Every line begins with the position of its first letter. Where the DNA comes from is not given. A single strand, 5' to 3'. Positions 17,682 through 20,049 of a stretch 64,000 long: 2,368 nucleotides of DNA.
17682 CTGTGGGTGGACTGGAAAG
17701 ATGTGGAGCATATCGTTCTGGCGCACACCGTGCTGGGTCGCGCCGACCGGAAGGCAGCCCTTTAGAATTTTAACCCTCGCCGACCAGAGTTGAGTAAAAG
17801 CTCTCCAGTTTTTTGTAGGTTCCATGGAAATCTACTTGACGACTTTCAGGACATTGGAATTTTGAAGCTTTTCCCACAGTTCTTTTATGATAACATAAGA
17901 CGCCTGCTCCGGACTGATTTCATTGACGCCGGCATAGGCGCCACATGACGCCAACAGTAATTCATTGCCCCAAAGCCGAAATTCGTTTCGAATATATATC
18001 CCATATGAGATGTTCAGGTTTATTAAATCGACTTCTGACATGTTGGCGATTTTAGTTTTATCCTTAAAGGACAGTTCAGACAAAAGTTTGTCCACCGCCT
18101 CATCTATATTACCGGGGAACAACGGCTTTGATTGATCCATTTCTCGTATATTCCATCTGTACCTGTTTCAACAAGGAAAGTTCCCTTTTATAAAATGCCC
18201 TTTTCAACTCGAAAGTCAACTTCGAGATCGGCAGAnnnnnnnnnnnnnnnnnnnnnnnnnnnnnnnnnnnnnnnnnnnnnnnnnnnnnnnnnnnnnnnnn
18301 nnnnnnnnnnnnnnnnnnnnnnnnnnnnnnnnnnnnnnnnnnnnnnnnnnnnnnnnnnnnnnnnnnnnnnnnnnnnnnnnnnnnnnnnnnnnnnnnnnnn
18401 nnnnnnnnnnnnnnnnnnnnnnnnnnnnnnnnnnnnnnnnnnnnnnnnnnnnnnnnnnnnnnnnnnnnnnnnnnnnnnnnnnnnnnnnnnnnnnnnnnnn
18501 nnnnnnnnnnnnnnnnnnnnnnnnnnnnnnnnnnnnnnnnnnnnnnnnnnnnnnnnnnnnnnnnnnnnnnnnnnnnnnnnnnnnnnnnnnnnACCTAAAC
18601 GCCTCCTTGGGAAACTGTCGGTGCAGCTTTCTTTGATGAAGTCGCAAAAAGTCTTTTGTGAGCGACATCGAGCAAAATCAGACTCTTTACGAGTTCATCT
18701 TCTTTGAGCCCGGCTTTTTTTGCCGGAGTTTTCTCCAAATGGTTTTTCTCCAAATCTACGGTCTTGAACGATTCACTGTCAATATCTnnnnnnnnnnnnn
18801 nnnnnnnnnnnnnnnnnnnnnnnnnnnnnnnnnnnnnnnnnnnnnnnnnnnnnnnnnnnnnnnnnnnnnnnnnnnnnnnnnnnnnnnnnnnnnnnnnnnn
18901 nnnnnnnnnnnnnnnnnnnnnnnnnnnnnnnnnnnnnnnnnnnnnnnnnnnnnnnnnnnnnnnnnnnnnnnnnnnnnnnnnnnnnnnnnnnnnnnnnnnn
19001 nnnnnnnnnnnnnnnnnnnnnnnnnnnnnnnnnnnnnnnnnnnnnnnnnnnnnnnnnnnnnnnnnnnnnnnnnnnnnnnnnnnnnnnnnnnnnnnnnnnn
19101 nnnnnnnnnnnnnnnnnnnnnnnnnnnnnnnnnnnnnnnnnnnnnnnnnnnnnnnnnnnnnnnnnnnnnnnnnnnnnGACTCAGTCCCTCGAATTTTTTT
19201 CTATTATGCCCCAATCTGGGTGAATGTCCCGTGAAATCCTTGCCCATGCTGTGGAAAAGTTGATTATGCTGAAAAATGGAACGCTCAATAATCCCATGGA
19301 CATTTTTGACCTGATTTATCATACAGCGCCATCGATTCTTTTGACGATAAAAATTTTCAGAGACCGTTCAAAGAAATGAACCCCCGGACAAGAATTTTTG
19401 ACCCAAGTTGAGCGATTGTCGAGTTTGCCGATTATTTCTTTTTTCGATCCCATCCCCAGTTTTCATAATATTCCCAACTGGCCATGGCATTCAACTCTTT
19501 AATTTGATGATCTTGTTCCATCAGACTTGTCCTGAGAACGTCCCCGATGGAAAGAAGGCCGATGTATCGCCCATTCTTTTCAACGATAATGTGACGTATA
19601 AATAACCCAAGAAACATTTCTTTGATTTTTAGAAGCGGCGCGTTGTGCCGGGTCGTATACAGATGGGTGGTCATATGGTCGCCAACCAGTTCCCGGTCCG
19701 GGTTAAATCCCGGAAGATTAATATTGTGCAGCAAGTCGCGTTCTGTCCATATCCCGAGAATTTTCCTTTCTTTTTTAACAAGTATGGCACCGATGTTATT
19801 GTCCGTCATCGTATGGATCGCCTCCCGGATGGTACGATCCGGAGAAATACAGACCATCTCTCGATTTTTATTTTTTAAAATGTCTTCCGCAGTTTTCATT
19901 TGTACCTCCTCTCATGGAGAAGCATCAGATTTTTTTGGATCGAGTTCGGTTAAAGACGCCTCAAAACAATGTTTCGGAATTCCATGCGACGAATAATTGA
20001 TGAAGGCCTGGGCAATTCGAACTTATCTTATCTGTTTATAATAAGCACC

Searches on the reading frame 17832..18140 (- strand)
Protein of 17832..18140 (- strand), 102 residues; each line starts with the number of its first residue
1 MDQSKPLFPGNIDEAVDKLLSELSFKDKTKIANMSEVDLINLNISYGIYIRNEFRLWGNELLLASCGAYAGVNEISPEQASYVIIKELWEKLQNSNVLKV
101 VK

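Call 87: search_protein_families(library=pfam, proteins=[window:17832-18140:-], max_evalue=0.00001)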
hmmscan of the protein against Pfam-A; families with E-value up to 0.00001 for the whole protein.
window:17832-18140:- (102 aa): 1 family
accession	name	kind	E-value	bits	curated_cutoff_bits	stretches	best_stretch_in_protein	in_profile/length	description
PF20594.3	DUF6794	-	1.5e-13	51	27.1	1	9-92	2-83/83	Domain of unknown function (DUF6794)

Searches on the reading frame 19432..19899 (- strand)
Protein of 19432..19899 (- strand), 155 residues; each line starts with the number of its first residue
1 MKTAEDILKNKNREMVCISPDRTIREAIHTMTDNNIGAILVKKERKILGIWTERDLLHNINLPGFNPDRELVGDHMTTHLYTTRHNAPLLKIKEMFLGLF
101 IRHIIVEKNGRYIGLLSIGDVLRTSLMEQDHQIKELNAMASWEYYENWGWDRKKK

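Call 48: search_protein_families(library=pfam, proteins=[window:19432-19899:-], max_evalue=0.0001)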
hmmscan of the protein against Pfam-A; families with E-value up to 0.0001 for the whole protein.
window:19432-19899:- (155 aa): 1 family
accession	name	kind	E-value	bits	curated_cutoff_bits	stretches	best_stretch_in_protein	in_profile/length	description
PF00571.33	CBS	-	1.3e-20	73.9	24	2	12-60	6-55/57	CBS domain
